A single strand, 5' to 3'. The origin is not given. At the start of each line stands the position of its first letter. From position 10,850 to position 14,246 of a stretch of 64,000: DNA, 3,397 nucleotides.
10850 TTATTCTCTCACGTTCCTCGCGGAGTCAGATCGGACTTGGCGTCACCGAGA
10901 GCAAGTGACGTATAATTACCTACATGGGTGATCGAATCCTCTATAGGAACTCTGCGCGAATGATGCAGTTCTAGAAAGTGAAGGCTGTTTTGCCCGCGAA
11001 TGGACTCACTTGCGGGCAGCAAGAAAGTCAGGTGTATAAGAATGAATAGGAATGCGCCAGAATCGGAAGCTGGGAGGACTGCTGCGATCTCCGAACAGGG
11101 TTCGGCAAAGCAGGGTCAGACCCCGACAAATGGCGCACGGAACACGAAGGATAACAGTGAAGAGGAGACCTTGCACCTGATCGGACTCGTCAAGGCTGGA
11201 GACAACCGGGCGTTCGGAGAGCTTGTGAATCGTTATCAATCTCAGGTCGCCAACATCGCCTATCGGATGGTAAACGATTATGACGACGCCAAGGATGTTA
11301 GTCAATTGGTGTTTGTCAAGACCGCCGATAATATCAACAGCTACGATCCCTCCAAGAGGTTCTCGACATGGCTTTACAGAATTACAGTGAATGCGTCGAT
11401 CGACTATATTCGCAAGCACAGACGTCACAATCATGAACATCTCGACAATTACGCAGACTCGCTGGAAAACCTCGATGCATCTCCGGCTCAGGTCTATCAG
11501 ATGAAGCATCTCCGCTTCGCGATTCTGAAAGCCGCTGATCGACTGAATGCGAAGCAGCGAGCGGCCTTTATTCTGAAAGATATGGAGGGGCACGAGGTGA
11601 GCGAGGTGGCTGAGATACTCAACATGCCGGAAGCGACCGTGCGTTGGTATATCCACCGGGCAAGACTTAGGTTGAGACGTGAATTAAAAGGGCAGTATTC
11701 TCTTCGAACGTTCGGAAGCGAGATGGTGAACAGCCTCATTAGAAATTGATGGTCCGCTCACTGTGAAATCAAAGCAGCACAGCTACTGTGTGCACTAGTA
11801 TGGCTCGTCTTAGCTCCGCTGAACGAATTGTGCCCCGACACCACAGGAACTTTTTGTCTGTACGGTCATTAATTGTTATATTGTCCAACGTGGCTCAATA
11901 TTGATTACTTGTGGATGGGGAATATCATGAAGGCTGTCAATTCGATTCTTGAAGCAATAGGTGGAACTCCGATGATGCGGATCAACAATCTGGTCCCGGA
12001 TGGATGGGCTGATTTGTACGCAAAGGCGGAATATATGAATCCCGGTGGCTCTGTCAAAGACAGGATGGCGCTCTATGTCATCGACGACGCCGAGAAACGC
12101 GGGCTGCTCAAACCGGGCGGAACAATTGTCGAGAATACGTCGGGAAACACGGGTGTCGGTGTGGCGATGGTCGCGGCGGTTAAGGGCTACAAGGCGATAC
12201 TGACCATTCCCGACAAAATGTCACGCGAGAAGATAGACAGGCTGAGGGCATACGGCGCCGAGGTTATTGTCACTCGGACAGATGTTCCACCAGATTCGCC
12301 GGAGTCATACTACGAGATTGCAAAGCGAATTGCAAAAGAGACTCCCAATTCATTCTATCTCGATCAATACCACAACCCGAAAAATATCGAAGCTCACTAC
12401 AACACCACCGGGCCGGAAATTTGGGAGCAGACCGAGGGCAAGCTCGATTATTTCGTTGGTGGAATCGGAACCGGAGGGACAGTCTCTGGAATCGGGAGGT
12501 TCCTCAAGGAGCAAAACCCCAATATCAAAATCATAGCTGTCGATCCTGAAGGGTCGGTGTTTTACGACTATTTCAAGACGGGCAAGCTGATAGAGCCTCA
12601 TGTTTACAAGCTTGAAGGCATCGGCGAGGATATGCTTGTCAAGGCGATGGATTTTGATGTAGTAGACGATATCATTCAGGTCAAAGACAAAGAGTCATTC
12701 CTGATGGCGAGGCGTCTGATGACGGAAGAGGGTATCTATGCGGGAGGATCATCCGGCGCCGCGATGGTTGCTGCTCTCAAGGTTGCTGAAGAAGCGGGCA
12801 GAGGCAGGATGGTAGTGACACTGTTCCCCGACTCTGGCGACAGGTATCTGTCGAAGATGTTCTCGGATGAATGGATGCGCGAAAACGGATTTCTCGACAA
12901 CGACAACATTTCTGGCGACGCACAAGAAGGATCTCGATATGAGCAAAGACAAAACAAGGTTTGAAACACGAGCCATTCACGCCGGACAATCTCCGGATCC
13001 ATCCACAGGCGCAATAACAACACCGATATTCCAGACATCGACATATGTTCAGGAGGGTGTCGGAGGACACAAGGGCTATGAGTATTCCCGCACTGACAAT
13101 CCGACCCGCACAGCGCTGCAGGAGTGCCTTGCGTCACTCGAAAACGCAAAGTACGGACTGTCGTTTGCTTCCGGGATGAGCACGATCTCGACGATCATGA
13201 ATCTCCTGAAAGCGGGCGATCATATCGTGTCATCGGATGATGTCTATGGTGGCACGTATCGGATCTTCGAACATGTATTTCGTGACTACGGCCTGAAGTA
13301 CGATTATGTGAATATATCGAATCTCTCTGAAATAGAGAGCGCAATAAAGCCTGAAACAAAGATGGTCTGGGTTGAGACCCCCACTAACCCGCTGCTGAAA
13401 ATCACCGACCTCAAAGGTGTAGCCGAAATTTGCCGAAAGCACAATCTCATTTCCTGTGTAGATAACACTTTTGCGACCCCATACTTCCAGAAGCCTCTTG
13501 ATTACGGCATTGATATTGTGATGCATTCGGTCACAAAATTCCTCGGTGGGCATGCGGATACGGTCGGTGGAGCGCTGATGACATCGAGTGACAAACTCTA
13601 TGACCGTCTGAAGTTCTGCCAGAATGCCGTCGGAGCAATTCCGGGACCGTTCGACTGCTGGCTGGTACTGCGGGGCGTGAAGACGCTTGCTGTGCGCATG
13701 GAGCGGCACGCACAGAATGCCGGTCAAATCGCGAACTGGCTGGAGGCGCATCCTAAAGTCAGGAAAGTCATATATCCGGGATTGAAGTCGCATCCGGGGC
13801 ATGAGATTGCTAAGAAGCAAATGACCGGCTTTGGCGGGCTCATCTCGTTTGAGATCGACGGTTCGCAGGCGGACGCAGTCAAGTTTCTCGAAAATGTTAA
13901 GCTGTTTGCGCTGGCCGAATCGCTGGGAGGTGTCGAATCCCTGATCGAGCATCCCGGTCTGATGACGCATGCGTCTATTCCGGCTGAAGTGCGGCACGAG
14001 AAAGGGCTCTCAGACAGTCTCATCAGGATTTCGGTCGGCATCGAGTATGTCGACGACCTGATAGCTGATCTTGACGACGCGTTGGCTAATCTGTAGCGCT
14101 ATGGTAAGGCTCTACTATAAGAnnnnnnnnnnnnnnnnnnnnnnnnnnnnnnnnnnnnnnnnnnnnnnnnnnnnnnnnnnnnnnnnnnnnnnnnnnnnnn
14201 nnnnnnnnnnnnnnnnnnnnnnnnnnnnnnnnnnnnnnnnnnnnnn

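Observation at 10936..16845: ECF-sigma-headed operon linking transsulfuration enzymes, DUF302 and a NifS-SelD fusion: a candidate selenomethionine/selenocysteine-to-selenophosphate salvage route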

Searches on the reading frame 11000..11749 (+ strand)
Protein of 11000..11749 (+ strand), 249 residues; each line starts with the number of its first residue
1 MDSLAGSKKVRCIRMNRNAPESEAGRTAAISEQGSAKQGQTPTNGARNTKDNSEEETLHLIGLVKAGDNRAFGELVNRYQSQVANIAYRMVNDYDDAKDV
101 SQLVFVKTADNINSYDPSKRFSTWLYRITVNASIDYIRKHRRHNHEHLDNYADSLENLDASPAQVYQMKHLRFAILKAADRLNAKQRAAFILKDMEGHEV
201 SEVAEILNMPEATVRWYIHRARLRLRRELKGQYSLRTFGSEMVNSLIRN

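Call 3: search_protein_families(library=pfam, proteins=[window:11000-11749:+])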
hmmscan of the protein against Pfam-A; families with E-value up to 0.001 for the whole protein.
window:11000-11749:+ (249 aa): 6 families
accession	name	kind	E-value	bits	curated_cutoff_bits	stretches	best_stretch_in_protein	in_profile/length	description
PF04542.20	Sigma70_r2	-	3.2e-19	68.9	24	1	75-142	1-70/71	Sigma-70 region 2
PF08281.18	Sigma70_r4_2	-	1.8e-14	53.6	25.7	1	173-225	2-54/54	Sigma-70, region 4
PF07638.17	Sigma70_ECF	-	6.6e-08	33.1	21.1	1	56-230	3-184/185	ECF sigma factor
PF04545.22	Sigma70_r4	-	3.2e-07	30.2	24.1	1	180-226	3-49/50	Sigma-70, region 4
PF22233.2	PhyR_sigma-like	-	5.3e-06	26.6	27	1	181-221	3-43/50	Response regulator PhyR, sigma-like domain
PF12728.13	HTH_17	-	0.00075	20.1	27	0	200-224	4-28/51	Helix-turn-helix domain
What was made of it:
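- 11000..11749 (+): ECF sigma factor, with a likely start at 11043. It has a poorly conserved basic N-terminal tail. No anti-sigma gene is adjacent. Pfam Sigma70_r2, r4_2 and Sigma70_ECF (call 3).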

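Call 4: search_protein_families(library=ncbifam, proteins=[window:11000-11749:+])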
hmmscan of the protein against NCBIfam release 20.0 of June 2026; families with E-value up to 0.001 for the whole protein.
window:11000-11749:+ (249 aa): 101 families (the best 25 are shown)
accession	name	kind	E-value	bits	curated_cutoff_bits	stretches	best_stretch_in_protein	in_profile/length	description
NF007223.0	PRK09641.1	equivalog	6.2e-38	130.5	209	1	59-230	7-185/187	RNA polymerase sigma factor SigW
TIGR02948.1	SigW_bacill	equivalog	2.8e-34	118.8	243.1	1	60-230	8-185/187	RNA polymerase sigma factor SigW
NF007225.0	PRK09643.1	equivalog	1.4e-33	116.4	190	1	54-230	11-183/204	RNA polymerase sigma factor SigM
NF007229.0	PRK09647.1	equivalog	8.8e-32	110.2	265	1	65-232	39-205/220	RNA polymerase sigma factor SigE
NF004113.0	PRK05602.1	equivalog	2e-31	109.3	208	1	35-232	10-204/211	RNA polymerase sigma factor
TIGR02937.1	sigma70-ECF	superfamily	2.8e-31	108.4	42.9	1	71-229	2-165/165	sigma-70 family RNA polymerase sigma factor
NF008888.0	PRK11922.1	equivalog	4.4e-30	105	204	1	46-232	6-199/231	RNA polymerase sigma factor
NF007216.0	PRK09638.1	equivalog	2.6e-28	99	194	1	56-231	4-176/180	RNA polymerase sigma factor SigY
TIGR02939.1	RpoE_Sigma70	equivalog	2e-27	96.5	236.15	1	54-230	4-187/190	RNA polymerase sigma factor RpoE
NF009171.0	PRK12518.1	equivalog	3.6e-27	95.4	208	1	54-230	11-185/191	RNA polymerase sigma factor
NF009166.1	PRK12513.1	equivalog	3.8e-27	95.2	206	1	59-230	11-187/193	RNA polymerase sigma factor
NF058625.1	sigma_PG0214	equivalog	3.9e-27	95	130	1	70-233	4-165/170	GFO_1088 family ECF-type sigma factor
TIGR02950.1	SigM_subfam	subfamily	5.3e-27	94.6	147.95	1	73-228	3-157/159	RNA polymerase sigma factor, SigM family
TIGR02985.1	Sig70_bacteroi1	subfamily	7.4e-27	94.5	126.4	1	71-229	2-162/162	RNA polymerase sigma-70 factor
TIGR02954.1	Sig70_famx3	hypoth_equivalog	2.4e-26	92.5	188.5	1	57-231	3-169/170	RNA polymerase sigma-70 factor, TIGR02954 family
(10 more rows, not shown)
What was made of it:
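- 11000..11749 (+): TIGR02937 108 bits against a cutoff of 42.9 (call 4).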

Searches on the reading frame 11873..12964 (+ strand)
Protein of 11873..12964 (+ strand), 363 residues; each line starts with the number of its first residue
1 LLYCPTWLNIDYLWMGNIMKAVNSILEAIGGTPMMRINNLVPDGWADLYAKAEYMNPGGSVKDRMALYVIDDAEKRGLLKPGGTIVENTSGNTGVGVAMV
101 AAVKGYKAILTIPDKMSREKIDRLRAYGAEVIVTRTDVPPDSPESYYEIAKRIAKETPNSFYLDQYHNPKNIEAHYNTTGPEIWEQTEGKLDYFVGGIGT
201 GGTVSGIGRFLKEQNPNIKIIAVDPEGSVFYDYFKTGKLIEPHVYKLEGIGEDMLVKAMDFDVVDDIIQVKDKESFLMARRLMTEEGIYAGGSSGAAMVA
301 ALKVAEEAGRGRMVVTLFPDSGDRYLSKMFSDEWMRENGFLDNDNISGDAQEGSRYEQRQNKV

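Call 3: search_protein_families(library=pfam, proteins=[window:11873-12964:+])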
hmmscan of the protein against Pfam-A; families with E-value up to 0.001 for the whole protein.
window:11873-12964:+ (363 aa): 1 family
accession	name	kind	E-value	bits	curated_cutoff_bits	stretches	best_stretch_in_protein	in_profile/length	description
PF00291.31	PALP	-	2e-83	280.6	35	1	26-320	2-295/295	Pyridoxal-phosphate dependent enzyme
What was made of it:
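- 11927..12964 (+): Cystathionine beta-synthase catalytic core, 345 aa, without heme or Bateman domains. PF00291 E 2e-83 (call 3).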

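Call 4: search_protein_families(library=ncbifam, proteins=[window:11873-12964:+])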
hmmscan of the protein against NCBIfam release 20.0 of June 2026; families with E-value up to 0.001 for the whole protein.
window:11873-12964:+ (363 aa): 39 families (the best 25 are shown)
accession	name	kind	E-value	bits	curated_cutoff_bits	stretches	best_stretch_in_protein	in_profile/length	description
TIGR01137.1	cysta_beta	equivalog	8.2e-138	459.9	510.25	1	23-352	3-332/457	cystathionine beta-synthase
NF053679.1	CysteaSynCapA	equivalog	3.4e-119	397.5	600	1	19-340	4-329/329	cysteate synthase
NF007989.0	PRK10717.1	equivalog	3.4e-115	384.7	387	1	19-341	2-328/334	cysteine synthase A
TIGR01136.1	cysKM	subfamily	8e-102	340.6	344.15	1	26-328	2-296/299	cysteine synthase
TIGR01139.1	cysK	equivalog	8.7e-100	333.8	350.95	1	26-328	2-295/298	cysteine synthase A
TIGR01138.1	cysM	equivalog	1.6e-86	290.4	394.2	1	25-328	2-287/290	cysteine synthase B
NF008735.0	PRK11761.1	equivalog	1.5e-82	277.2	413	1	22-328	3-291/296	cysteine synthase CysM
TIGR03945.1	PLP_SbnA_fam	equivalog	7.4e-82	274.8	349.95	1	25-335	1-304/304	2,3-diaminopropionate biosynthesis protein SbnA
NF052478.1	CystDsulMYC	equivalog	8.1e-42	143.8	600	1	41-342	27-337/354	L-cysteine desulfhydrase Cds1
NF005292.0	PRK06815.1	equivalog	4.3e-30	104.8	371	1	15-316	5-301/320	threonine/serine dehydratase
TIGR01127.1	ilvA_1Cterm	equivalog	3.8e-28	98.5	378.75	1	45-304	14-267/380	threonine ammonia-lyase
NF006390.0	PRK08639.1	equivalog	2.7e-23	82.6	421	1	16-317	10-309/418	threonine ammonia-lyase IlvA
TIGR02079.1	THD1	equivalog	2.4e-21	76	440.55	1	17-318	2-302/410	threonine ammonia-lyase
NF004170.0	PRK05638.1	equivalog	9.1e-21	73.9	421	1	28-322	63-355/442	threonine synthase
NF006389.0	PRK08638.1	equivalog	2e-20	73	453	1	14-303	10-293/333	bifunctional threonine ammonia-lyase/L-serine ammonia-lyase TdcB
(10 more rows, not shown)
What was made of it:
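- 11927..12964 (+): TIGR01137 460 bits, compared with cysK 334 bits (call 4).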

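Call 43: search_solved_structures(query=window:11927-12964:+, max_evalue=1e-40)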
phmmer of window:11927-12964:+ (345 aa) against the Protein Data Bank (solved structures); distinct sequences matched with E-value up to 1e-40: 105 (the best 60 are shown).
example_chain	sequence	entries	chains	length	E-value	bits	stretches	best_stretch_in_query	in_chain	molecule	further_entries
26fv_A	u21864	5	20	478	1.4e-103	349.9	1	5-333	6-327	Probable cystathionine beta-synthase Rv1077 | Putative cystathionine beta-synthase Rv1077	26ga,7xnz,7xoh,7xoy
5ohx_A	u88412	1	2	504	1e-101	343.7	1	3-324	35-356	Cystathionine beta-synthase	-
9k2p_A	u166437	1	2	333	4.6e-101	341.6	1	5-324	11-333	Pyridoxal-5'-phosphate-dependent protein beta subunit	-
1m54_A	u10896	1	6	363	1.8e-95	323.1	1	4-328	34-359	CYSTATHIONINE BETA-SYNTHASE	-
5mms_A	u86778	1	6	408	2.6e-95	322.7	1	4-328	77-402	Cystathionine beta-synthase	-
1jbq_A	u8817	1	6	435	3.1e-95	322.4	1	4-328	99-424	CYSTATHIONINE BETA-SYNTHASE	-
9sqq_A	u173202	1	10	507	4.6e-95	321.9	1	4-328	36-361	Cystathionine beta-synthase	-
9shm_A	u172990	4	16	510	4.6e-95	321.8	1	4-328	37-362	Cystathionine beta-synthase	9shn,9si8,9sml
4l27_B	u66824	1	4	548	5.7e-95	321.5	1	4-328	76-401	Cystathionine beta-synthase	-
4l0d_A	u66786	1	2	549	5.7e-95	321.5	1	4-328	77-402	Cystathionine beta-synthase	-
4l3v_B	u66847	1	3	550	5.7e-95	321.5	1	4-328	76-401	Cystathionine beta-synthase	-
9spv_B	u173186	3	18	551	5.8e-95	321.5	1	4-328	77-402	Cystathionine beta-synthase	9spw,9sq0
8s5j_A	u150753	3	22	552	5.8e-95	321.5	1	4-328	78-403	Cystathionine beta-synthase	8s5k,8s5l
4l28_A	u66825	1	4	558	6e-95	321.5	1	4-328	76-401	Cystathionine beta-synthase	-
8s5h_A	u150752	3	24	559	6e-95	321.5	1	4-328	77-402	Cystathionine beta-synthase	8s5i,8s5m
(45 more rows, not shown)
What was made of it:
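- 11927..12964 (+): The best solved relative is M. tuberculosis CBS Rv1077, E 1e-103 (call 43).
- On Cystathionine beta-synthase (TIGR01137): The best solved relative is Rv1077 CBS (call 43).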

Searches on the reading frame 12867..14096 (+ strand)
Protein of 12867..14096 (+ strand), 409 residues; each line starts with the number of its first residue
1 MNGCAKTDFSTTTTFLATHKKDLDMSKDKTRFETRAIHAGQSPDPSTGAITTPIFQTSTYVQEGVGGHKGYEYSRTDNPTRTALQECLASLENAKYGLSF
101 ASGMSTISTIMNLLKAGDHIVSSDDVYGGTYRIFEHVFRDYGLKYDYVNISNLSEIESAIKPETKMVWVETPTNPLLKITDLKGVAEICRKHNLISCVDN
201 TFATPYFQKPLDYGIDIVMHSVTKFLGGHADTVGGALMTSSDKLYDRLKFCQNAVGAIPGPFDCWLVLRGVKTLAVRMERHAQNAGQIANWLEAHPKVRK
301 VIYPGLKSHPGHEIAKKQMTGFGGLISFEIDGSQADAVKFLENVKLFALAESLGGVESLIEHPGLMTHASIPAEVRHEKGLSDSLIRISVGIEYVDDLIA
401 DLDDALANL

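Call 3: search_protein_families(library=pfam, proteins=[window:12867-14096:+])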
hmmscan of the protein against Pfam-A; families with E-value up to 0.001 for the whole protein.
window:12867-14096:+ (409 aa): 4 families
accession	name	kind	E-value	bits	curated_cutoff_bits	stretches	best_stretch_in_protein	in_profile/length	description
PF01053.26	Cys_Met_Meta_PP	-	3.6e-160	533.1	27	1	33-406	1-380/381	Cys/Met metabolism PLP-dependent enzyme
PF00155.27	Aminotran_1_2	-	3.2e-10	40.2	19.7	1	80-249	43-242/361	Aminotransferase class I and II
PF06838.17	Met_gamma_lyase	-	2e-06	27.1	24.2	1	66-240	45-239/405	Methionine gamma-lyase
PF00266.25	Aminotran_5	-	1.1e-05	25.1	21.5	1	112-227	83-204/371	Aminotransferase class-V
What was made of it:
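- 12939..14096 (+): Cystathionine gamma-lyase family enzyme, 385 aa. It overlaps the CBS gene by 26 nt. PF01053 E 4e-160 (call 3).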

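Call 4: search_protein_families(library=ncbifam, proteins=[window:12867-14096:+])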
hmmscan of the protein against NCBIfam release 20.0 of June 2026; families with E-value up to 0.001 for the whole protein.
window:12867-14096:+ (409 aa): 58 families (the best 25 are shown)
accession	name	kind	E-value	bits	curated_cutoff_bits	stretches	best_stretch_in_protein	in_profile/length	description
NF005871.0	PRK07811.1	equivalog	1.9e-164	546.9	513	1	24-408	5-388/389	cystathionine gamma-synthase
NF005810.0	PRK07671.1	equivalog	9.4e-161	535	594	1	32-407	3-377/377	bifunctional cystathionine gamma-lyase/homocysteine desulfhydrase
NF004821.0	PRK06176.1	equivalog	1e-157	524.9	642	1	31-408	2-378/380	cystathionine gamma-synthase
NF005976.0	PRK08064.1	equivalog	2.1e-138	461.5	627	1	29-407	4-381/390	cystathionine beta-lyase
TIGR01328.1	met_gam_lyase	equivalog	2.6e-127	424.9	549.7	1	30-409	2-391/391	methionine gamma-lyase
NF006095.0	PRK08247.1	equivalog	8.6e-124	413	585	1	30-408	4-365/369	methionine biosynthesis PLP-dependent protein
TIGR02080.1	O_succ_thio_ly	equivalog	1.1e-122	409.5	504.55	1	31-407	3-380/382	cystathionine gamma-synthase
NF005263.0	PRK06767.1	equivalog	1.1e-120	403.2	617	1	28-408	2-385/392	methionine gamma-lyase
NF004876.0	PRK06234.1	subfamily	2.7e-119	398.8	666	1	29-408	6-397/400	methionine gamma-lyase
NF005695.0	PRK07503.1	equivalog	5.9e-118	394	666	1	25-408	3-396/403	methionine gamma-lyase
TIGR01329.1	cysta_beta_ly_E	equivalog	2.1e-117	392.1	487.5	1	40-408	9-380/383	cystathionine beta-lyase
NF006003.0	PRK08133.1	equivalog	1.2e-114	383.1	522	1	24-407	4-395/396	O-succinylhomoserine sulfhydrylase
NF006450.0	PRK08776.1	equivalog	8.4e-112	373.9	730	1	30-407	11-389/405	O-succinylhomoserine (thiol)-lyase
NF043007.1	CysBLyMetC_Staph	equivalog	2e-111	372.6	700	1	49-407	21-373/378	cystathionine beta-lyase MetC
TIGR01326.1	OAH_OAS_sulfhy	subfamily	4.7e-110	368.2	495.1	2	31-248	1-227/418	O-acetylhomoserine aminocarboxypropyltransferase/cysteine synthase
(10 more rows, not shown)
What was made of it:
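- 12939..14096 (+): NF005871 547 bits against a cutoff of 513 (call 4).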

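Call 41: search_solved_structures(query=window:12939-14096:+, max_evalue=1e-60)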
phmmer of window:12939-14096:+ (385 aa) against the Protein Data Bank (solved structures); distinct sequences matched with E-value up to 1e-60: 79 (the best 60 are shown).
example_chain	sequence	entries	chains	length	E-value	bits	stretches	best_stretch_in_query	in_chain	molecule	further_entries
7ba4_A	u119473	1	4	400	1.2e-150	504.7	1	7-384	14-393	Cystathionine gamma-lyase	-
6cja_A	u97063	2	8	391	1.7e-149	500.9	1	4-382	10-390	Cystathionine beta-lyase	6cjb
6k1o_A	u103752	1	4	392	4.5e-141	473.2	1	8-382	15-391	Cystathionine gamma-lyase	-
6k1n_A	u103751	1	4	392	2.5e-140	470.7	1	8-382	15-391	Cystathionine gamma-lyase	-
6k1m_A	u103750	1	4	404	2.8e-140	470.5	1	8-382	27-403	Cystathionine gamma-lyase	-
6k1l_A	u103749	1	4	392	3.1e-140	470.4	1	8-382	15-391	Cystathionine gamma-lyase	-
4ixs_A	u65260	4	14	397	6.4e-140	469.4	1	8-384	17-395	Cystathionine gamma-lyase-like protein | Cystathionine gamma-lyase-like protein, LYS201A modified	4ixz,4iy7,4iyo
3e6g_A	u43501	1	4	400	6.6e-140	469.3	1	8-384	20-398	Cystathionine gamma-lyase-like protein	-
8sf4_A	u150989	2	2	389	3.6e-136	457.1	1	7-383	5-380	Cystathionine gamma-lyase | Cystathionine gamma-synthase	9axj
7d7o_A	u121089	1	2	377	1.6e-134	451.6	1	7-383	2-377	Bifunctional cystathionine gamma-lyase/homocysteine desulfhydrase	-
4l0o_H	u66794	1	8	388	2.5e-134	451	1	7-384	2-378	Cystathionine gamma-synthase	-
6kgz_A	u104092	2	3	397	1.7e-128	431.8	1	9-383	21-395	Cystathionine gamma-lyase | Cystathionine gamma lyase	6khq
9xlu_A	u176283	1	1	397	1.8e-128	431.7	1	9-383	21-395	Cystathionine gamma-synthase homolog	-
7mcb_H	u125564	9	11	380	1.8e-128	431.7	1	9-383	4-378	Bifunctional cystathionine gamma-lyase/homocysteine desulfhydrase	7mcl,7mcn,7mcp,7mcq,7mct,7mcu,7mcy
9j7q_A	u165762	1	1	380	1.8e-128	431.7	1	9-383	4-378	Cystathionine gamma-synthase homolog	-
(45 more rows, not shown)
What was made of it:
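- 12939..14096 (+): The best solved relatives are bacterial CGLs, 7ba4 at E 1e-150 (call 41).
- On Cystathionine gamma-lyase / gamma-synthase family (PF01053): The top solved relatives are CGLs (call 41).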
